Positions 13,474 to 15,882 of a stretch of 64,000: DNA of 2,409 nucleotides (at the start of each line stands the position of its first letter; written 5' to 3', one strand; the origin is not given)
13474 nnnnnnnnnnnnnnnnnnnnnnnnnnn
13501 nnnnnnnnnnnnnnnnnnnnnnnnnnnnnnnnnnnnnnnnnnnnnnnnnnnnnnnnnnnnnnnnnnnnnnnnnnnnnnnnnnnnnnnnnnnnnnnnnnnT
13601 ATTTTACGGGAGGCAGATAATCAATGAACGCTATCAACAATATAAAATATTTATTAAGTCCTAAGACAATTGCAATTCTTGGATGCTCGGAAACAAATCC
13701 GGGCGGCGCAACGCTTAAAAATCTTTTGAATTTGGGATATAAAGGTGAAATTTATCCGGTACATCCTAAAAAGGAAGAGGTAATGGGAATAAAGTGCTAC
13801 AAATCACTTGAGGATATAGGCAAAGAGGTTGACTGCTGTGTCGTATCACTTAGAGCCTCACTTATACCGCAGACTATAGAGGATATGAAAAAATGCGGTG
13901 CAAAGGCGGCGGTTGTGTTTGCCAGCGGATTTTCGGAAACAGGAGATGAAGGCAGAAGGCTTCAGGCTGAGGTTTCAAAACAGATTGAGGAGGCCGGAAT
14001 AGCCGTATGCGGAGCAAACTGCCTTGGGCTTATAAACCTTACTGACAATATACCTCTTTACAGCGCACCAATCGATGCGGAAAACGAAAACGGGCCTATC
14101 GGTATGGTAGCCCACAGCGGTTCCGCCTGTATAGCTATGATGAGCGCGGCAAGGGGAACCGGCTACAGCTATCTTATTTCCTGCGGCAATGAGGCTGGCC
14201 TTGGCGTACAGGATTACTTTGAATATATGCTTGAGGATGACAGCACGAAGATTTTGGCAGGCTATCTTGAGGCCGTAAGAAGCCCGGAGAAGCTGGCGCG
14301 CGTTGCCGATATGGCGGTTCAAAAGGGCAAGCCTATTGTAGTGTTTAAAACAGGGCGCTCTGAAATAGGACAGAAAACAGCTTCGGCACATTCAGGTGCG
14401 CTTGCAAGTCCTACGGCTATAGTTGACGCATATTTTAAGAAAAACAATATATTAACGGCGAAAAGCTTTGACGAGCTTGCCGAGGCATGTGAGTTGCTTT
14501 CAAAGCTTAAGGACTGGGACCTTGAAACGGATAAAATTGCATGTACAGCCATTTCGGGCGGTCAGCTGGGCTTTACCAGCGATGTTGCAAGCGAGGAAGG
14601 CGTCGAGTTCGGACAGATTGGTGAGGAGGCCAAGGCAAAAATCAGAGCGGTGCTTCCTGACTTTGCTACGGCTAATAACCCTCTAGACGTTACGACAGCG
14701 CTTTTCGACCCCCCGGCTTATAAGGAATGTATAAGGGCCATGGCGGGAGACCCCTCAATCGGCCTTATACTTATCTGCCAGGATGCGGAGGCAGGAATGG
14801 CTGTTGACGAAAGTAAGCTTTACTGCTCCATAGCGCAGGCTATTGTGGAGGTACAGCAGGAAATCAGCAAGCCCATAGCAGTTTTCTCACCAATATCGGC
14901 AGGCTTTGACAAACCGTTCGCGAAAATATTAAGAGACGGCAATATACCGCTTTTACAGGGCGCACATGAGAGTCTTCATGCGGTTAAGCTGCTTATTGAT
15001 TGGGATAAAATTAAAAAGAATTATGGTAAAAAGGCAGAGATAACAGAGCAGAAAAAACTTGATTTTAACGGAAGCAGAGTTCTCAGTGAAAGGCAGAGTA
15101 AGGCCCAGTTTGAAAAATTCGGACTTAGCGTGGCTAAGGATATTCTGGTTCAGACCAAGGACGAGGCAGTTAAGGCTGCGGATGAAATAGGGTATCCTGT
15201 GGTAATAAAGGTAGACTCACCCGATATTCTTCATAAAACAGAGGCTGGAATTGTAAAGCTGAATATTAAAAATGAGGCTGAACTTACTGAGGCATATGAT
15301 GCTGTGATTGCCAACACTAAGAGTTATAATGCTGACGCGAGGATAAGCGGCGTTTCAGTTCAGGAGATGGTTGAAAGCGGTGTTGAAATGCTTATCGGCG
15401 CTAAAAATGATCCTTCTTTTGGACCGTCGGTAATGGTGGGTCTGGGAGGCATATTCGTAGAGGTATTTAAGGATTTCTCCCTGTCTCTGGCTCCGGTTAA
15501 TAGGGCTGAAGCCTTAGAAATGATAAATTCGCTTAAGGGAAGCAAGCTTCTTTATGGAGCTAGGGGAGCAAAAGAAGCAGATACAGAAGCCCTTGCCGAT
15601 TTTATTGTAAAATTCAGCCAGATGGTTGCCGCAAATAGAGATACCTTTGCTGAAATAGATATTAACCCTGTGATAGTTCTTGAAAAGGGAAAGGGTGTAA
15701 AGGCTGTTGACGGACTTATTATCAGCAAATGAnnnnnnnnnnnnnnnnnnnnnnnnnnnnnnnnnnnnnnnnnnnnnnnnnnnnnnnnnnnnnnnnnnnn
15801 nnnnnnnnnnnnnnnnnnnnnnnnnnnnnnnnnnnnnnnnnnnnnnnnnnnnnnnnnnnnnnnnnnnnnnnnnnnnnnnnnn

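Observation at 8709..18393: Nucleoside importer operon that runs straight into CoA-dependent enzymes: candidate uncharacterised CoA-linked nucleobase catabolic route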

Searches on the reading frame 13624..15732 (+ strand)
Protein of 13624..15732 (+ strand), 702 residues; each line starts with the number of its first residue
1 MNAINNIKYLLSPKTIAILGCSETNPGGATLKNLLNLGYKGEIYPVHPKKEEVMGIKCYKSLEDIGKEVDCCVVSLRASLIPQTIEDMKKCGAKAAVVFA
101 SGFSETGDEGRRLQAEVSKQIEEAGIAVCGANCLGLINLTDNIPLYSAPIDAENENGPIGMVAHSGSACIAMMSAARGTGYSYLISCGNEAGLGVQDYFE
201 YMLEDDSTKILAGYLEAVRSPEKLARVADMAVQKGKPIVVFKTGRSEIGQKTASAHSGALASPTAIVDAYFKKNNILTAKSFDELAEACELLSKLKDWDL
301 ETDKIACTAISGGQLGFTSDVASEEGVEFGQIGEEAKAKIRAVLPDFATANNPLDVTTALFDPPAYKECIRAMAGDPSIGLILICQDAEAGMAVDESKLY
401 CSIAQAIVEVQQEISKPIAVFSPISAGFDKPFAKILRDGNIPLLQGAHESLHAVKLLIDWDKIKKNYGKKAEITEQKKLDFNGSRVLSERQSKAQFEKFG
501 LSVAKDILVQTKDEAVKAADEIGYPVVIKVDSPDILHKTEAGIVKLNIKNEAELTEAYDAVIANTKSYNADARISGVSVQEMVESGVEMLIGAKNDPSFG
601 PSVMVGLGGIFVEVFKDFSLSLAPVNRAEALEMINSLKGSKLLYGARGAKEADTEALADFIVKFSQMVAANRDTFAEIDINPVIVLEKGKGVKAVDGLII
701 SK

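Call 3: search_protein_families(library=pfam, proteins=[window:13624-15732:+])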
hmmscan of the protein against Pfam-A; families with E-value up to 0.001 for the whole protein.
window:13624-15732:+ (702 aa): 5 families
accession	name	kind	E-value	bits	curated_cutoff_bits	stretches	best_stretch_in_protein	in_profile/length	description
PF13549.11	ATP-grasp_5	-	2.9e-70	236.5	27.6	1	483-699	6-219/221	ATP-grasp domain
PF13607.11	Succ_CoA_lig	-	1.5e-37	128.9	27.4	1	157-292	2-138/138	Succinyl-CoA ligase like flavodoxin domain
PF13380.12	CoA_binding_2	-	9.4e-21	74.9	22.8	1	14-137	1-114/116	CoA binding domain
PF02629.25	CoA_binding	-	2.1e-06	28.8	22.3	1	14-102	4-97/97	CoA binding domain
PF19045.5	Ligase_CoA_2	-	5.1e-05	23.8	23.7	1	311-384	7-79/162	Ligase-CoA domain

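Call 4: search_protein_families(library=ncbifam, proteins=[window:13624-15732:+])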
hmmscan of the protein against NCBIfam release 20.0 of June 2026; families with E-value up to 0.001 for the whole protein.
window:13624-15732:+ (702 aa): 8 families
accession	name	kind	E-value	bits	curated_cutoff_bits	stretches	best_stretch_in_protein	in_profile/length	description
NF045493.1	HydDutCoALig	equivalog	1.4e-137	460.2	1300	1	9-699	5-696/698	4-hydroxybutyrate--CoA ligase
NF045494.1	AcCoALig_Archglob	equivalog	7.5e-126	421.1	1200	2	4-418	215-620/665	acetate--CoA ligase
NF045492.1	HydPropCoALig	equivalog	2.7e-116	389.6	1300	2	6-463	247-699/700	3-hydroxypropionate--CoA ligase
TIGR02717.1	AcCoA-syn-alpha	equivalog_domain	3.3e-95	319.4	567.15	1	8-460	2-446/447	acetate--CoA ligase alpha subunit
NF001913.0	PRK00696.1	equivalog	2.8e-07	29.9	370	1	487-698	3-215/388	ADP-forming succinate--CoA ligase subunit beta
NF010623.0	PRK14016.1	subfamily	1.8e-06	26.4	877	1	492-564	218-285/871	cyanophycin synthetase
TIGR02068.2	cya_phycin_syn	equivalog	8.2e-06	24.1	850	1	491-575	216-295/862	cyanophycin synthetase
TIGR02712.1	urea_carbox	equivalog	0.00055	17.7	1303.85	1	507-574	134-195/1201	urea carboxylase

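Call 10: find_encoding_contigs(protein=window:13624-15732:+, flank=10000, max_places=6)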
Protein window:13624-15732:+ (702 aa): 23 contigs read that carry it; 1 place shown.
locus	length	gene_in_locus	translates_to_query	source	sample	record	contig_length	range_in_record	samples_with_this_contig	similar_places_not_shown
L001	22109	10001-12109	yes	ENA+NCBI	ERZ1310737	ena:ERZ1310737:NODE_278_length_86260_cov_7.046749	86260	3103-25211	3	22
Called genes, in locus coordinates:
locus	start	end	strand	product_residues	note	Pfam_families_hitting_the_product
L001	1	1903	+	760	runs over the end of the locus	PF01315:Ald_Xan_dh_C, PF02738:MoCoBD_1, PF20256:MoCoBD_2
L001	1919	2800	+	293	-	PF00941:FAD_binding_5, PF03450:CO_deh_flav_C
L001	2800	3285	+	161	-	PF00111:Fer2 (weak), PF01799:Fer2_2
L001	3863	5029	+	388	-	PF02746:MR_MLE_N, PF13378:MR_MLE_C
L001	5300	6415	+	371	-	PF02608:Bmp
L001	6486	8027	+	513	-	PF00005:ABC_tran, PF13304:AAA_21 (faint), PF13401:AAA_22 (weak), PF00005:ABC_tran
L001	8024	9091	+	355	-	PF02653:BPD_transp_2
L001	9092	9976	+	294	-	PF02653:BPD_transp_2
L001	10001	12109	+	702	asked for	PF02629:CoA_binding (weak), PF13380:CoA_binding_2, PF13607:Succ_CoA_lig, PF13549:ATP-grasp_5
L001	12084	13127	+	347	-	PF00962:A_deaminase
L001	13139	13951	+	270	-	PF00378:ECH_1, PF16113:ECH_2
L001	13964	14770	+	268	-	PF00378:ECH_1, PF16113:ECH_2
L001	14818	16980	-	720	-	PF00580:UvrD-helicase, PF02562:PhoH (faint), PF13245:AAA_19 (faint), PF13361:UvrD_C (weak), PF13538:UvrD_C_2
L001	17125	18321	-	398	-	-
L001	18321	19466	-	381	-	-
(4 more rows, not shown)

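Call 11: find_homologous_proteins(query=window:13624-15732:+)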
Query window:13624-15732:+ (702 aa): 566 proteins with E <= 0.001 among 8000 candidates; the best 120 are listed.
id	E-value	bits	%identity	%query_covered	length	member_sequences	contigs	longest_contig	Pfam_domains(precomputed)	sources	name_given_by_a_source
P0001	0.0e+0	1534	100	100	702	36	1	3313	PF02629.26,PF13607.12,PF13549.12,PF13380.13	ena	-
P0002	0.0e+0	1060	68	100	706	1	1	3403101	PF02629.26,PF13607.12,PF13549.12,PF13380.13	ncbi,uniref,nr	ncbi:acetate--CoA ligase family protein [Chakrabartyella piscis]|uniref:acetate--CoA ligase family p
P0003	0.0e+0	1011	65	100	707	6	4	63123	PF02629.26,PF13607.12,PF13549.12,PF13380.13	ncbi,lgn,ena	-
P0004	1.2e-289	981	63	100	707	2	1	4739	PF02629.26,PF13607.12,PF13549.12,PF13380.13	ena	-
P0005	1.5e-287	974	63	100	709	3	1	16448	PF02629.26,PF13607.12,PF13549.12,PF13380.13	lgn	-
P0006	8.6e-287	971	63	100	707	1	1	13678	PF13607.12,PF13549.12,PF13380.13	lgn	-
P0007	2.2e-286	970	63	100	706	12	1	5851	PF02629.26,PF13607.12,PF13549.12,PF13380.13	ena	-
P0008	1.0e-285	968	63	100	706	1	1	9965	PF02629.26,PF13607.12,PF13549.12,PF13380.13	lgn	-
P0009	1.4e-272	924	60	100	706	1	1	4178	PF02629.26,PF13607.12,PF13549.12,PF13380.13,PF19045.5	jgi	-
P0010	1.3e-267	908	58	100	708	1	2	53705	PF02629.26,PF13607.12,PF13549.12,PF13380.13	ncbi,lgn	-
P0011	8.7e-267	905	58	100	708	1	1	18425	PF02629.26,PF13607.12,PF13549.12,PF13380.13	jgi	jgi:acetate---CoA ligase (ADP-forming)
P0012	5.4e-265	899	59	100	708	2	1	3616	PF02629.26,PF13607.12,PF13549.12,PF13380.13,PF19045.5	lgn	-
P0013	3.1e-264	897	59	100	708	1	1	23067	PF13607.12,PF13549.12,PF13380.13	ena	-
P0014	3.4e-264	897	58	100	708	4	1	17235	PF02629.26,PF13607.12,PF13549.12,PF13380.13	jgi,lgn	jgi:acyl-CoA synthetase (NDP forming)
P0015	4.8e-264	896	59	100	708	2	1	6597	PF02629.26,PF13607.12,PF13549.12,PF13380.13,PF19045.5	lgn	-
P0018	8.2e-261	885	58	100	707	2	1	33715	PF13607.12,PF13549.12,PF13380.13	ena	-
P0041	6.8e-200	684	44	99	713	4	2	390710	PF02629.26,PF13607.12,PF13549.12,PF13380.13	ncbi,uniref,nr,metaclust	ncbi:acetate--CoA ligase family protein [Rhodococcus jostii]|uniref:Acyl-CoA synthetase (NDP forming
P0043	9.3e-198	677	44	100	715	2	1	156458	PF02629.26,PF13607.12,PF13549.12,PF13380.13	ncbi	ncbi:acetate--CoA ligase family protein [Virgibacillus byunsanensis]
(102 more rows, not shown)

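Call 12: find_encoding_contigs(protein=P0002, flank=10000, max_places=2)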
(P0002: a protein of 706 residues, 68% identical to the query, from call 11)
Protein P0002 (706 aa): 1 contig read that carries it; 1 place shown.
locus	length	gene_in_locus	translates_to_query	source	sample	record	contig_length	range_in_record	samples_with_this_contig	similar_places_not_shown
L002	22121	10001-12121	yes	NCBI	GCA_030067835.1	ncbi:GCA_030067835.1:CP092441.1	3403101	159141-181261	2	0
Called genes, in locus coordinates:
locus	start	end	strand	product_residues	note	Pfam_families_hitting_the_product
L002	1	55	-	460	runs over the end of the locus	PF00202:Aminotran_3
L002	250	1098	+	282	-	PF01418:HTH_6, PF01380:SIS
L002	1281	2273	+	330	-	PF16868:NMT1_3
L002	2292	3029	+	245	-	PF06808:DctM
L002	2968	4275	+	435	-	PF06808:DctM, PF11874:DUF3394 (faint)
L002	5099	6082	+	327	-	PF02608:Bmp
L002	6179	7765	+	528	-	PF00005:ABC_tran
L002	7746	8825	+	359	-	PF02653:BPD_transp_2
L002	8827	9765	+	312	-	PF02653:BPD_transp_2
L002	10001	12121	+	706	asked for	PF02629:CoA_binding (faint), PF13380:CoA_binding_2, PF13607:Succ_CoA_lig, PF13549:ATP-grasp_5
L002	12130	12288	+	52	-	-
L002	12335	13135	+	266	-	PF00378:ECH_1, PF16113:ECH_2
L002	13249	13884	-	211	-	PF04199:Cyclase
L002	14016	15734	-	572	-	PF07969:Amidohydro_3 (faint), PF01979:Amidohydro_1, PF13382:Adenine_deam_C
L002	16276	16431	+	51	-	-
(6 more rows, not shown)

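Call 13: find_encoding_contigs(protein=P0041, flank=10000, max_places=2)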
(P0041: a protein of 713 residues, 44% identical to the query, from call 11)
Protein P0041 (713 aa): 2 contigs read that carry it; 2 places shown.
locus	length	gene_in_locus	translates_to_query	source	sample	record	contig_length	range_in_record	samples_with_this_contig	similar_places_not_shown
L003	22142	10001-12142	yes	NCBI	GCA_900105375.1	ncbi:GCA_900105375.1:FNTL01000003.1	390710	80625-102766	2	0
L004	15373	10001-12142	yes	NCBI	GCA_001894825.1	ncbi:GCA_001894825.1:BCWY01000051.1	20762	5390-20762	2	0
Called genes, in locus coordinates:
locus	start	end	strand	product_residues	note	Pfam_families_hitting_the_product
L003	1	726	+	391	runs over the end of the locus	PF25906:PucR-like_N (weak), PF14361:RsbRD_N, PF13556:HTH_30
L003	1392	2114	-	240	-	PF08348:PAS_6, PF13309:HTH_22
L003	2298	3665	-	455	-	PF00083:Sugar_tr, PF07690:MFS_1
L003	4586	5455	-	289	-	PF00378:ECH_1, PF16113:ECH_2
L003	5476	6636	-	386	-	PF02463:SMC_N (faint), PF00005:ABC_tran, PF13304:AAA_21 (faint), PF08402:TOBE_2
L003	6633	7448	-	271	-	PF00528:BPD_transp_1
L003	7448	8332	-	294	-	PF00528:BPD_transp_1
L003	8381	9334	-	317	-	PF01547:SBP_bac_1, PF13416:SBP_bac_8, PF13343:SBP_bac_6 (weak)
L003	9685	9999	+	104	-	PF12840:HTH_20, PF01022:HTH_5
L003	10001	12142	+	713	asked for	PF02629:CoA_binding, PF13380:CoA_binding_2, PF13607:Succ_CoA_lig, PF13549:ATP-grasp_5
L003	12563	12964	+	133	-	-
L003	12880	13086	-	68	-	-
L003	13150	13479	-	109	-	-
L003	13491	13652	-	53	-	-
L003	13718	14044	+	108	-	-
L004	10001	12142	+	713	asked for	PF02629:CoA_binding, PF13380:CoA_binding_2, PF13607:Succ_CoA_lig, PF13549:ATP-grasp_5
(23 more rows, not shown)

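Call 14: find_encoding_contigs(protein=P0043, flank=10000, max_places=2)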
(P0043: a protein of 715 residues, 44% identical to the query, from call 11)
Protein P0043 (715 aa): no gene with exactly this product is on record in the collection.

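Call 17: find_related_loci(query=A1, collection=genome_contigs, flank=10000)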
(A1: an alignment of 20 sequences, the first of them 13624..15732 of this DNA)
Query A1 (702 aa) in genome_contigs; peptide patterns used: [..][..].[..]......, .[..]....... (x = any residue, [..] = any of these).
599 stretches matched a pattern (row limit reached: there are more); 587 encode a relative of the query (tblastn E <= 1e-3); the best 80 are kept; 80 distinct loci.
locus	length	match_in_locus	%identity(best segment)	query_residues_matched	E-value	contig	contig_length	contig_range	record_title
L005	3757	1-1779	97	110-702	0e+0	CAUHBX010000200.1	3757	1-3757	MAG TPA_asm: uncultured Eubacteriales bacterium isolate SRR16280116_bin.38_MetaWRAP_v1.3_MAG genome assembly, contig: ER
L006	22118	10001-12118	68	1-702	0e+0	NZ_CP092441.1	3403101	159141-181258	Chakrabartyella piscis strain BP5G chromosome, complete genome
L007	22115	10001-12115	58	1-702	0e+0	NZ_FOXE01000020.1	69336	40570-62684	Oscillibacter sp. PC13, whole genome shotgun sequence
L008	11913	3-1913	58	69-702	0e+0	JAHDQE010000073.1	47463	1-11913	MAG: Ornatilinea sp. isolate SM3-B12.1 k141_36729, whole genome shotgun sequence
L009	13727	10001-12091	50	6-702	0e+0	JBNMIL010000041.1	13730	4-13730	MAG: Angelakisella sp. isolate CM_BacAng2251.97 k141_118402_length_13730_cov_10.0000, whole genome shotgun sequence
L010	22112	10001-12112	49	1-702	0e+0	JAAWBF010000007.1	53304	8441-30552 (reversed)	MAG: Oscillospiraceae bacterium isolate ABMPRH_148_1 k141_6717, whole genome shotgun sequence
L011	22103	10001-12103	46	1-702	0e+0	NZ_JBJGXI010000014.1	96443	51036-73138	Radiobacillus sp. PE A8.2 14, whole genome shotgun sequence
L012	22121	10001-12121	44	1-699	0e+0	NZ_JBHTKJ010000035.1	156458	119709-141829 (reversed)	Virgibacillus byunsanensis strain CCUG 56754 GCM70027474_4, whole genome shotgun sequence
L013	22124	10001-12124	37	6-702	4e-152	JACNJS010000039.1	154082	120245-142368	MAG: Bacteroidetes bacterium isolate NIOZ-UU40 NIOZ-UU_NODE_52_length_154082_cov_12.8474, whole genome shotgun sequence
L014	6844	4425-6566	38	1-702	1e-151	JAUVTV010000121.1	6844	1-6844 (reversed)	MAG: Candidatus Eisenbacteria bacterium isolate CSMAG_775 CSMAG_775_k141_954432_length_6844_cov_6.0000, whole genome sho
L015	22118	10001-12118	39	2-702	3e-150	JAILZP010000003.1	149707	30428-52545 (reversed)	MAG: Peptococcaceae bacterium isolate HOT.CON.130 NODE_70_length_149707_cov_14.963289, whole genome shotgun sequence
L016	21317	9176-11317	38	1-702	3e-149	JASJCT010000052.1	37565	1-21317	MAG: Myxococcota bacterium isolate MO_167.B37 MO_167.c_506, whole genome shotgun sequence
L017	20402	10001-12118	38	7-702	5e-149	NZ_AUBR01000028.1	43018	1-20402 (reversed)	Desulfovirgula thermocuniculi DSM 16036 G454DRAFT_scaffold00025.25_C, whole genome shotgun sequence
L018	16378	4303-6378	37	6-700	3e-147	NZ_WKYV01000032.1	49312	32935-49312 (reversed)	Lactonifactor sp. BIOML-A5 scaffold32_size49312, whole genome shotgun sequence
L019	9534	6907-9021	38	4-702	2e-147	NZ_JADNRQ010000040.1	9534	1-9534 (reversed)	Desulfallas sp. Bu1-1 NODE_40_length_9534_cov_51.550122, whole genome shotgun sequence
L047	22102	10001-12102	61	5-702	0e+0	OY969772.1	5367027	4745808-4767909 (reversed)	MAG: uncultured Chloroflexia bacterium isolate MFD02416.bin.2.42 genome assembly, chromosome: 1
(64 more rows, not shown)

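Call 25: search_protein_families(library=pfam, proteins=[L007:1839-2429:+, L007:2436-4262:+, L007:4994-6247:+, L007:15146-16123:+, L007:19574-20521:-, L007:21098-21940:-, L008:8282-9424:+, L008:9450-10238:+, L008:10216-11259:+, L008:11455-11913:+])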
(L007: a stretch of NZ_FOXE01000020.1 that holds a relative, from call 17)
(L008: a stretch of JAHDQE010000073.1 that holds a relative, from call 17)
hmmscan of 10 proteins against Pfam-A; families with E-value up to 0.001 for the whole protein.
L007:1839-2429:+ (196 aa): 2 families
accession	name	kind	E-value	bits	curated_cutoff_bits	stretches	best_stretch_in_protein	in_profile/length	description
PF00072.30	Response_reg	-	1.4e-26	93.3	30.2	1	8-117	1-110/111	Response regulator receiver domain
PF03861.19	ANTAR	-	2e-18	66.4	27.3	1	135-188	1-54/54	ANTAR domain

L007:2436-4262:+ (608 aa): 4 families
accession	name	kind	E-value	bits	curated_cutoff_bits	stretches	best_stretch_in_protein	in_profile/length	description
PF07568.18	HisKA_2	-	1.7e-13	50.9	22.3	1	406-483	1-69/76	Histidine kinase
PF02518.31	HATPase_c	-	1.1e-07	32.7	26.4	1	511-595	7-107/111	Histidine kinase-, DNA gyrase B-, and HSP90-like ATPase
PF00005.33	ABC_tran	-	2.1e-06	28.8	25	1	45-155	30-136/137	ABC transporter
PF07536.20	HWE_HK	-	5.4e-05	24.3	22.8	1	406-467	1-52/83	HWE histidine kinase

L007:4994-6247:+ (417 aa): 1 family
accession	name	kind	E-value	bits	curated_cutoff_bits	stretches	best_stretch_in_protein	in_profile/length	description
PF02608.20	Bmp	-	1.1e-45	156.3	24.1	1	101-390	10-287/301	ABC transporter substrate-binding protein PnrA-like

L007:15146-16123:+ (325 aa): 6 families
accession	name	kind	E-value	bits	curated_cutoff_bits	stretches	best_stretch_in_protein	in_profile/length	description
PF03060.21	NMO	-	6.3e-61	207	28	1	6-307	2-329/331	Nitronate monooxygenase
PF00478.31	IMPDH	-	2e-11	43.9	25.6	1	3-196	22-173/345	IMP dehydrogenase / GMP reductase domain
PF01070.24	FMN_dh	-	5.2e-06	26.2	24.9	1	128-205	232-311/350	FMN-dependent dehydrogenase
PF00977.27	His_biosynth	-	6.1e-06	26.3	23.6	1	125-200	149-223/228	Histidine biosynthesis protein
PF04481.18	DUF561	-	5.2e-05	23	21.6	1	118-198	128-216/243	Protein of unknown function (DUF561)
PF05690.20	ThiG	-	7.2e-05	22.7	23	1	111-197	119-205/247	Thiazole biosynthesis protein ThiG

L007:19574-20521:- (315 aa): 2 families
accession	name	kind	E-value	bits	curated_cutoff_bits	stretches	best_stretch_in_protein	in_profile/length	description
PF13930.12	Endonuclea_NS_2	-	9.2e-22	78.1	27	1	90-214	11-128/132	DNA/RNA non-specific endonuclease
PF01223.29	Endonuclease_NS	-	2.7e-05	24.4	23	1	125-221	65-176/223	DNA/RNA non-specific endonuclease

L007:21098-21940:- (280 aa): 1 family
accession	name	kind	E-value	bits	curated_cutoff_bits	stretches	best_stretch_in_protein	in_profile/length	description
PF01522.26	Polysacc_deac_1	-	9.5e-36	122.9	23.1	1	79-204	2-124/124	Polysaccharide deacetylase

L008:8282-9424:+ (380 aa): 5 families
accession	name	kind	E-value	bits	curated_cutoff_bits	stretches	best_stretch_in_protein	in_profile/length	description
PF00441.29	Acyl-CoA_dh_1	-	6.7e-55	185.8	22.4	1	229-375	1-147/150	Acyl-CoA dehydrogenase, C-terminal domain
PF02771.21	Acyl-CoA_dh_N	-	1.6e-35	122.3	22.9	1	7-118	2-113/113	Acyl-CoA dehydrogenase, N-terminal domain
PF08028.16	Acyl-CoA_dh_2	-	2.3e-29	102.8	22.7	1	244-366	1-133/134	Acyl-CoA dehydrogenase, C-terminal domain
PF02770.24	Acyl-CoA_dh_M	-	1.7e-23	83.1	33.3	1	122-217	1-97/97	Acyl-CoA dehydrogenase, middle domain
PF22924.1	ACOX_C_alpha1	-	4.9e-07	30.1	27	1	262-370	49-161/169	Acyl-CoA oxidase, C-alpha1 domain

L008:9450-10238:+ (262 aa): 1 family
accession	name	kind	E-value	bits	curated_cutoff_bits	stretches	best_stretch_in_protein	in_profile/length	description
PF01012.27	ETF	-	3.3e-43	148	26.7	1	24-206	3-180/181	Electron transfer flavoprotein domain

L008:10216-11259:+ (347 aa): 2 families
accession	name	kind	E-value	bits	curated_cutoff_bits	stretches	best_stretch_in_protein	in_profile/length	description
PF01012.27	ETF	-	9.7e-57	192.1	26.7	1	17-195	1-178/181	Electron transfer flavoprotein domain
PF00766.25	ETF_alpha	-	6.1e-33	113.1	27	1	218-298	1-81/81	Electron transfer flavoprotein FAD-binding domain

L008:11455-11913:+ (153 aa): 0 families
